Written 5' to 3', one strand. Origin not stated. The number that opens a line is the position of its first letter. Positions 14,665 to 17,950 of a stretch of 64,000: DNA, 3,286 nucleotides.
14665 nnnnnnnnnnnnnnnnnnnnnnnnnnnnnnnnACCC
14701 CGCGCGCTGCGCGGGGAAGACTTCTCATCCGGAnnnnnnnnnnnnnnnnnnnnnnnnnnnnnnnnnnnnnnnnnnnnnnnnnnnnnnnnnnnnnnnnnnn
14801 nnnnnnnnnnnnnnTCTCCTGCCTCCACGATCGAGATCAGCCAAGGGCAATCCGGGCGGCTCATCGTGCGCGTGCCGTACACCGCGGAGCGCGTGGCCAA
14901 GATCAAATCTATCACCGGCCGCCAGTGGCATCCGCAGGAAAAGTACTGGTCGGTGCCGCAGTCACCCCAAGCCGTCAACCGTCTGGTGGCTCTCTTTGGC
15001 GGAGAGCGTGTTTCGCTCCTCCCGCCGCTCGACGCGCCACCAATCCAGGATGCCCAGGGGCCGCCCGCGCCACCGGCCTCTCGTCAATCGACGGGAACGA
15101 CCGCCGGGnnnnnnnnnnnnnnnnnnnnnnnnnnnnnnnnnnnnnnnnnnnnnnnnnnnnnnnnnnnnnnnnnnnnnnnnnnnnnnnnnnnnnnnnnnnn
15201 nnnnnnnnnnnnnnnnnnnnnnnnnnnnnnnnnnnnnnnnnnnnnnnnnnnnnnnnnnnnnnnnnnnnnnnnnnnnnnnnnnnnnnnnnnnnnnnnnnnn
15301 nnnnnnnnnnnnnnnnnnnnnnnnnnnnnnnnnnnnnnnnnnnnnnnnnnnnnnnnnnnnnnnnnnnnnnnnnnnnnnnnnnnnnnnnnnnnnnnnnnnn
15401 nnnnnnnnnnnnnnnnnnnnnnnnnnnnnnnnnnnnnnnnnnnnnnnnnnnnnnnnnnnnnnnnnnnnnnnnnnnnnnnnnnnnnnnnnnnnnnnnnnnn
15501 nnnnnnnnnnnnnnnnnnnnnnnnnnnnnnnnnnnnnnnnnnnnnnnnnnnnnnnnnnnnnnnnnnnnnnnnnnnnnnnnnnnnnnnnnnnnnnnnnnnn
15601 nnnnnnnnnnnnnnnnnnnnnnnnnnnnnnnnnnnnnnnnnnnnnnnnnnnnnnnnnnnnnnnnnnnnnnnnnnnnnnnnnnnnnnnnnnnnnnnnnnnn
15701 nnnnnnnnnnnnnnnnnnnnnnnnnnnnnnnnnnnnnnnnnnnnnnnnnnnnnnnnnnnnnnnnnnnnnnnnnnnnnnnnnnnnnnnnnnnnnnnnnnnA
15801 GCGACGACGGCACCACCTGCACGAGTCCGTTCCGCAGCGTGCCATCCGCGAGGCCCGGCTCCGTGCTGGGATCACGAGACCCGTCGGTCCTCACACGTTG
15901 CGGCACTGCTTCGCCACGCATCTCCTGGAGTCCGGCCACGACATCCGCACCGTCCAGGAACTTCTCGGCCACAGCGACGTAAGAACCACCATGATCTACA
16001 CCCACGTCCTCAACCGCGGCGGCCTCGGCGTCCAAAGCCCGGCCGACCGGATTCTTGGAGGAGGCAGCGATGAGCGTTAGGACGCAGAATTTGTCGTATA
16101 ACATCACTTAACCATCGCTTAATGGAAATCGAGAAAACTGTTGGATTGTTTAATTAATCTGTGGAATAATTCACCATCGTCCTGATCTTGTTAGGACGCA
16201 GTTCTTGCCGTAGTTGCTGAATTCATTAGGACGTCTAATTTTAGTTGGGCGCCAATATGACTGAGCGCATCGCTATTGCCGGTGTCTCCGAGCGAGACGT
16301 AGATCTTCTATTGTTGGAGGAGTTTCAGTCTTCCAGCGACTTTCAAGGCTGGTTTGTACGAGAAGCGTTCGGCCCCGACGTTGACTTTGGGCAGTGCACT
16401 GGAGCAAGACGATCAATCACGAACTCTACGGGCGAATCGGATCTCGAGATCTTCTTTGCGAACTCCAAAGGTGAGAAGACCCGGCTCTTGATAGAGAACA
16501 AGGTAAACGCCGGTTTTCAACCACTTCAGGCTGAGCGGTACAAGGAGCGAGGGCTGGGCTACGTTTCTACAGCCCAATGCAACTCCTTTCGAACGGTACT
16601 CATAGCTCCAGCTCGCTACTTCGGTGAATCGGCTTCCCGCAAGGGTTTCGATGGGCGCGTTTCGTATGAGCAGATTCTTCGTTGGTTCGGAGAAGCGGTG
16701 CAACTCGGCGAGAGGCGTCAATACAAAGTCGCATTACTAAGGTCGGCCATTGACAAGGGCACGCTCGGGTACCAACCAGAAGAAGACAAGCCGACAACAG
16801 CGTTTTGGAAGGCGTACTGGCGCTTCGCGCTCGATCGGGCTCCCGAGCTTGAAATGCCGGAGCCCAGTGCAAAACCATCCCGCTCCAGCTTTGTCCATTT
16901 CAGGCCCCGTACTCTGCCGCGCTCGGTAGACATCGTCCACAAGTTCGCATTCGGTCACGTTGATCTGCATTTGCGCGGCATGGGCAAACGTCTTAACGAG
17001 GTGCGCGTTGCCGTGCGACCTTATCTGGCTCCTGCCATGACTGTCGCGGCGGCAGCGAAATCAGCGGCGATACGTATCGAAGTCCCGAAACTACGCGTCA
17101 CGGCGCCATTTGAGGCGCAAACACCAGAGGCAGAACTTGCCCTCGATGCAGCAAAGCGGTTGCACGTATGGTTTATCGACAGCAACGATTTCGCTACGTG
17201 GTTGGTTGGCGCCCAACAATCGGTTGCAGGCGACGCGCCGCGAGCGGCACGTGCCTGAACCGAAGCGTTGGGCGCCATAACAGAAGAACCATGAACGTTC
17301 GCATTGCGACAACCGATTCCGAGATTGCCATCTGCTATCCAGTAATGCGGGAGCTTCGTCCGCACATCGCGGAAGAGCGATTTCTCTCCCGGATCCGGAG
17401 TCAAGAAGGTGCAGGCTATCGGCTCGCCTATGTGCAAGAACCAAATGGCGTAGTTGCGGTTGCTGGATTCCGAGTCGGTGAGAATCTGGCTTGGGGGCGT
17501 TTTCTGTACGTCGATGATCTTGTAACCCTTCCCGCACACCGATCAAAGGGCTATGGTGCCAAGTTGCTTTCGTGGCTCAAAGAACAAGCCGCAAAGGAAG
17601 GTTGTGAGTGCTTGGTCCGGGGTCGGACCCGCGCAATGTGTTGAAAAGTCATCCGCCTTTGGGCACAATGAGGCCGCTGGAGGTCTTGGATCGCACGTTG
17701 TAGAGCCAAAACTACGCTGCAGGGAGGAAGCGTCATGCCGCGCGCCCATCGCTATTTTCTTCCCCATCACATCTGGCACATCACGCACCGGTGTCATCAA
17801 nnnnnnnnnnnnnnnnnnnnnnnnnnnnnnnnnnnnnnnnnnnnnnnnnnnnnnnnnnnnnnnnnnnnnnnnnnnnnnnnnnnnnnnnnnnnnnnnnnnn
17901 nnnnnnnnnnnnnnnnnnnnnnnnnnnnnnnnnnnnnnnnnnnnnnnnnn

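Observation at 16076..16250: attI-like region with repeated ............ sites downstream of intI, and a candidate cassette promoter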

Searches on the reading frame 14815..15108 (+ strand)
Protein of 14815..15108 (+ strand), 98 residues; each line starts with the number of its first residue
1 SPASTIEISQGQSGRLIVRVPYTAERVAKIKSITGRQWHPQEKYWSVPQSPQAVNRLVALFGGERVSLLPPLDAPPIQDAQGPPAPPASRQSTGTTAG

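Call 38: search_protein_families(library=pfam, proteins=[window:14815-15108:+], max_evalue=10)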
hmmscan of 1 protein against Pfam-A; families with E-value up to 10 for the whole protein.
window:14815-15108:+ (98 aa): 1 family
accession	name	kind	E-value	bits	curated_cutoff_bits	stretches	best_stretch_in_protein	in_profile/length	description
PF07443.18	HARP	-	0.0017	18.3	25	1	18-47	3-32/55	HepA-related protein (HARP)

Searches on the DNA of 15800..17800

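Call 45: search_rna_families(source=window, start=15800, end=17800, threshold=evalue, max_evalue=1)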
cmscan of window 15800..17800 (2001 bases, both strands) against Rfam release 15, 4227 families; matches with E-value up to 1: 0.
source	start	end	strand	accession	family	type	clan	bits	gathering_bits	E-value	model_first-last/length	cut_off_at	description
